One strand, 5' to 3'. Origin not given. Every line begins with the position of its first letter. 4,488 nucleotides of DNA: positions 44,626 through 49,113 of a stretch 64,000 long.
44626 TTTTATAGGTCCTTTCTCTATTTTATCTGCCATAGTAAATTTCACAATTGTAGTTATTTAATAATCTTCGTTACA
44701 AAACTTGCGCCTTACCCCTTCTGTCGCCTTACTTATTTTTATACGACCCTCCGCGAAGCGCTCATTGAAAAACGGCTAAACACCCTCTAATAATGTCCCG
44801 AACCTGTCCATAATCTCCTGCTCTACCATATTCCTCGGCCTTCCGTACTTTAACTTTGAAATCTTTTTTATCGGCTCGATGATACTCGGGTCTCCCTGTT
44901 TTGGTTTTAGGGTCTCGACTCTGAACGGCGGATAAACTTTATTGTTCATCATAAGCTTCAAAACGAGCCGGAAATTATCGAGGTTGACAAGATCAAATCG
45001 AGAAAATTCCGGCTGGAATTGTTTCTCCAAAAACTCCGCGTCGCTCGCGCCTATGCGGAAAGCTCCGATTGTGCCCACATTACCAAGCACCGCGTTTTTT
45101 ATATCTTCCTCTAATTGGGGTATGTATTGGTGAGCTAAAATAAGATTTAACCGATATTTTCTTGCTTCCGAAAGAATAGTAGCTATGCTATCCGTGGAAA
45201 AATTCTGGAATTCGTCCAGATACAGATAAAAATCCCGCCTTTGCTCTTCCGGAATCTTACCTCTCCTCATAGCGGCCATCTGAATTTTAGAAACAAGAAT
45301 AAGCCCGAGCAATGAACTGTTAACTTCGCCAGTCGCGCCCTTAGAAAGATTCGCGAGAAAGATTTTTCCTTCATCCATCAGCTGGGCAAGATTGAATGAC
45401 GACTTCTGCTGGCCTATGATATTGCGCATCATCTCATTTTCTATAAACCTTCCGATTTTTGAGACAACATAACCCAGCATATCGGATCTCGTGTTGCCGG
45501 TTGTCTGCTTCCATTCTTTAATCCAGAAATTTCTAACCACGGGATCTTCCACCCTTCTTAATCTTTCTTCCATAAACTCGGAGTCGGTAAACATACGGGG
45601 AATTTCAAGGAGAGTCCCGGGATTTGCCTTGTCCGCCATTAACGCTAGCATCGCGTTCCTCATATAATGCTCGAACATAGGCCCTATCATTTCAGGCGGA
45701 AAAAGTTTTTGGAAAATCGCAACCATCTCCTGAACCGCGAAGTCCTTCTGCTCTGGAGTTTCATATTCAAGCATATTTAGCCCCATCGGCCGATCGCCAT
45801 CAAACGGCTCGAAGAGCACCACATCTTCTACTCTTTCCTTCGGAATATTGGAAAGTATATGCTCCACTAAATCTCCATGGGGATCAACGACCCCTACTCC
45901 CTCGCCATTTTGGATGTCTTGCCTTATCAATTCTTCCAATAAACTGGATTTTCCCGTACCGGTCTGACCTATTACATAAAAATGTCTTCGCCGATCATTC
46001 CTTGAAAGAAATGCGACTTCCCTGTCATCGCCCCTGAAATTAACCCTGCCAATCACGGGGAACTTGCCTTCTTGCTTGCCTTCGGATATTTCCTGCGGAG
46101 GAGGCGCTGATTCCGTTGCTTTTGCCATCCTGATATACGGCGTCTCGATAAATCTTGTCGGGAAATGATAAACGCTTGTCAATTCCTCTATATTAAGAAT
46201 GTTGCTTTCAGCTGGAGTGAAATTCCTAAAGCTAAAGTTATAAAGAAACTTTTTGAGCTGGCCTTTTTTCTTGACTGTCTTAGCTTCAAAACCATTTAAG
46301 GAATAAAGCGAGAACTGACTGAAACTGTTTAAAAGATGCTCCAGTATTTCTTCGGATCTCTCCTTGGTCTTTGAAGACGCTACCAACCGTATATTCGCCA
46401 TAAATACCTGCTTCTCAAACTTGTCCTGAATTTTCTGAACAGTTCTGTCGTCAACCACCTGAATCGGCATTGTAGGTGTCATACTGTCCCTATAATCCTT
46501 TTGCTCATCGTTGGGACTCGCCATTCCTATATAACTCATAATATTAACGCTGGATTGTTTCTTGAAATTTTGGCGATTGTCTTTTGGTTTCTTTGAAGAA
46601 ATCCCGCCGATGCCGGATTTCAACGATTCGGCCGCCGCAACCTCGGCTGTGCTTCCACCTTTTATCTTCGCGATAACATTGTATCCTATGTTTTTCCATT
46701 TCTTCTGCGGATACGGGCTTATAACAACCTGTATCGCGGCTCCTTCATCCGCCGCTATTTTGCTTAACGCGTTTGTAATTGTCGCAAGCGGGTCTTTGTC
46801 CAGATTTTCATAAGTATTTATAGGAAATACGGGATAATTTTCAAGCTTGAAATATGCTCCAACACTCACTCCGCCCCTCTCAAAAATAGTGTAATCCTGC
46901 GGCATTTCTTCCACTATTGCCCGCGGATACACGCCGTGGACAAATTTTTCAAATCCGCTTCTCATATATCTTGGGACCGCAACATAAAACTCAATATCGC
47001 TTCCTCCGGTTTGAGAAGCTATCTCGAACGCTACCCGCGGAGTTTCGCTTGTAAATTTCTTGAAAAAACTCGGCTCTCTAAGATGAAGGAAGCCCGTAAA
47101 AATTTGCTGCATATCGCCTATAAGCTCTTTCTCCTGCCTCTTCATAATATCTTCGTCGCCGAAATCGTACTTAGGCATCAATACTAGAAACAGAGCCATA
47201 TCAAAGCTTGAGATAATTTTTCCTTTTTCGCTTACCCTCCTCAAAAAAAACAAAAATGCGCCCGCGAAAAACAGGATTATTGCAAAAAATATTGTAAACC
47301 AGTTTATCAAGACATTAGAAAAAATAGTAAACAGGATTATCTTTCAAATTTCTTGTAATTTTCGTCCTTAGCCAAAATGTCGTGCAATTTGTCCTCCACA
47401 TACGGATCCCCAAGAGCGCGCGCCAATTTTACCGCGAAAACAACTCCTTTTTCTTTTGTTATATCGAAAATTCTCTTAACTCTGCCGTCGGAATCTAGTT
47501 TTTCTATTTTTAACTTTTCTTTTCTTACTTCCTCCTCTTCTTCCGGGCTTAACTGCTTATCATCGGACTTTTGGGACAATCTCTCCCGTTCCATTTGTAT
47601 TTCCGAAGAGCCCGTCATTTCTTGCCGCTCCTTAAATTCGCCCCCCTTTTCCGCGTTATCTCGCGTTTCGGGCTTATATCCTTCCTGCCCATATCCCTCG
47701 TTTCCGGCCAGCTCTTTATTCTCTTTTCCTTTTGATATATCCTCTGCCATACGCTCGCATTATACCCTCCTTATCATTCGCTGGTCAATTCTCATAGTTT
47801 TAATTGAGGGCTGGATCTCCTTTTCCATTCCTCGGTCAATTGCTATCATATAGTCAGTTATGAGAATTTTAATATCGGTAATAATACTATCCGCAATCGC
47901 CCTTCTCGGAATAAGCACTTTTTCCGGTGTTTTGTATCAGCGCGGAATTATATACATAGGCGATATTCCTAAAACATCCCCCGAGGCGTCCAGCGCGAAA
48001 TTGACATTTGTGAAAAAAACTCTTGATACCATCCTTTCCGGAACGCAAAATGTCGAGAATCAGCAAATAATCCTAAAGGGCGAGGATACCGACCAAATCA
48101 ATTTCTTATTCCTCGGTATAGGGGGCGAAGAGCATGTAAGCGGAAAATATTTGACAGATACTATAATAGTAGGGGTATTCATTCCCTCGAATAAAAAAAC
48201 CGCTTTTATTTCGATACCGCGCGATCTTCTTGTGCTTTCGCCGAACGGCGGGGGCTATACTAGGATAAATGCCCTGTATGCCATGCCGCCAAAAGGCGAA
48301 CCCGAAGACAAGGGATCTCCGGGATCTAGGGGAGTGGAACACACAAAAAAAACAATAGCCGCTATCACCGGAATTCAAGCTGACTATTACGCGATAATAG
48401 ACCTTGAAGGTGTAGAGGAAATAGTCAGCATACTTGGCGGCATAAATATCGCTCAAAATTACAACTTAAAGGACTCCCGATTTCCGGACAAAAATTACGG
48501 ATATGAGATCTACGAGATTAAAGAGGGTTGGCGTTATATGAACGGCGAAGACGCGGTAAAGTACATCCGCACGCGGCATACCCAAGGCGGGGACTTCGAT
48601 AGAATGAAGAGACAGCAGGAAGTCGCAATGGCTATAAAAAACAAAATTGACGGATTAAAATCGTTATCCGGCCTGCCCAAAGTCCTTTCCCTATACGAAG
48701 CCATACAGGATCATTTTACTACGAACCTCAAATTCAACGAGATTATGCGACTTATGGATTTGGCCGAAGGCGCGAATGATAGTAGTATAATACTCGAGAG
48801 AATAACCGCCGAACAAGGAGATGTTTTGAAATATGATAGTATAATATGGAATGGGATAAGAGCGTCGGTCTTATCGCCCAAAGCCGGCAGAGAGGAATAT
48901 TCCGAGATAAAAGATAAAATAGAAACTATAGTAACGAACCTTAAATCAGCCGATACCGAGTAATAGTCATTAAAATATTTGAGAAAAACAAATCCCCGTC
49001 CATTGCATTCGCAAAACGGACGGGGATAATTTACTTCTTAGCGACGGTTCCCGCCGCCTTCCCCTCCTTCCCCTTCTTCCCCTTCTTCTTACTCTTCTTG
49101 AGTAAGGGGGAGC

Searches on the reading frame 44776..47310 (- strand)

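Call 68: search_protein_families(library=pfam, proteins=[window:44776-47310:-], max_evalue=0.001)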
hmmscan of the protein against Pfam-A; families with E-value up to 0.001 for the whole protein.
window:44776-47310:- (844 aa): 6 families
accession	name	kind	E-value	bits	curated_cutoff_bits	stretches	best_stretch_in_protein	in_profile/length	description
PF10412.15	TrwB_AAD_bind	-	1.1e-10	41.4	20.5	1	437-735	11-288/387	Type IV secretion-system coupling protein DNA-binding domain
PF01935.23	DUF87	-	2.7e-06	28.1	23.2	1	432-483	14-66/220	Helicase HerA, central domain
PF12696.13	TraG-D_C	-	1.6e-05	25.2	22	1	694-762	2-73/126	TraM recognition site of TraD and TraG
PF13401.12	AAA_22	-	2.6e-05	25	27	0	440-479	4-44/130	AAA domain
PF13191.12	AAA_16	-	0.0003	21.8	32.6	0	439-481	22-62/167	AAA ATPase domain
PF13476.12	AAA_23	-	0.00097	20.3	27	0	443-459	21-37/201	AAA domain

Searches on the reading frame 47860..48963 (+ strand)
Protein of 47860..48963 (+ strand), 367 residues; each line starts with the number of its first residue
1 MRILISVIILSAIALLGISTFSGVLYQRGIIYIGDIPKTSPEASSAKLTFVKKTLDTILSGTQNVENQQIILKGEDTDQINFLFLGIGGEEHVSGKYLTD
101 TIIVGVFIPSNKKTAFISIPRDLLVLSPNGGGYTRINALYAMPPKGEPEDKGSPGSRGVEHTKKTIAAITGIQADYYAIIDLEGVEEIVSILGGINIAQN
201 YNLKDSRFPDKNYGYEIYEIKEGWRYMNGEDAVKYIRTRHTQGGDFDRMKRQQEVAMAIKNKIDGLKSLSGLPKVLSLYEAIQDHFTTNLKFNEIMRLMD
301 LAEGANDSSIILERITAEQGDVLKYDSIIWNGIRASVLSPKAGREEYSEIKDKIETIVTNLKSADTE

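Call 68: search_protein_families(library=pfam, proteins=[window:47860-48963:+], max_evalue=0.001)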
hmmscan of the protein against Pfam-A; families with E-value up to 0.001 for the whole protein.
window:47860-48963:+ (367 aa): 1 family
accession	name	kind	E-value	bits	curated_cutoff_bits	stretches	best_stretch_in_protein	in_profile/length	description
PF03816.19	LytR_cpsA_psr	-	1e-33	117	24.6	1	99-263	2-148/150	LytR_cpsA_psr family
